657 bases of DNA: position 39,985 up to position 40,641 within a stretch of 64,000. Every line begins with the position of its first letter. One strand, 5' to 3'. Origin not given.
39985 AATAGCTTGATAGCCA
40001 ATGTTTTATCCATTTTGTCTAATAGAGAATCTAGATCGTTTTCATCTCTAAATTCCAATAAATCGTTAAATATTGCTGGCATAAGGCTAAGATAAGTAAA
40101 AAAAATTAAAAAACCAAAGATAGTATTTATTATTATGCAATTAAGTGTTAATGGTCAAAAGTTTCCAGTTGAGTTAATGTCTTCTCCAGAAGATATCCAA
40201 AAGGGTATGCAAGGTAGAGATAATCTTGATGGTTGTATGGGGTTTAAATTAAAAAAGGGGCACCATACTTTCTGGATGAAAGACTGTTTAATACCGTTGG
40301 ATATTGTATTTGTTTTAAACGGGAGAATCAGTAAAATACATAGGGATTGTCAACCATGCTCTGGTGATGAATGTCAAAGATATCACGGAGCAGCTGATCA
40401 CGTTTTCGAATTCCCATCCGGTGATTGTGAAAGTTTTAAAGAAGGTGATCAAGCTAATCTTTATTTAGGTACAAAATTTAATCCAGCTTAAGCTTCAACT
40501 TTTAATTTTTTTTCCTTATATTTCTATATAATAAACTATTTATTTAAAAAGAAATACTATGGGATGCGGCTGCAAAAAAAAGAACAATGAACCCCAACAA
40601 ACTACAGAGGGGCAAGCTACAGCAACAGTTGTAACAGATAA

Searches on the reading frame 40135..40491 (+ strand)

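Call 32: search_protein_families(library=pfam, proteins=[window:40135-40491:+], max_evalue=0.001)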
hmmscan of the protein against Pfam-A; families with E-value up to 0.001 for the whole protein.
window:40135-40491:+ (118 aa): 1 family
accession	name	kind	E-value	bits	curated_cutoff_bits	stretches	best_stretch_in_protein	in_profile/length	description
PF02643.20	DUF192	-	7.9e-16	58.4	27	1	11-106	2-93/96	Uncharacterized ACR, COG1430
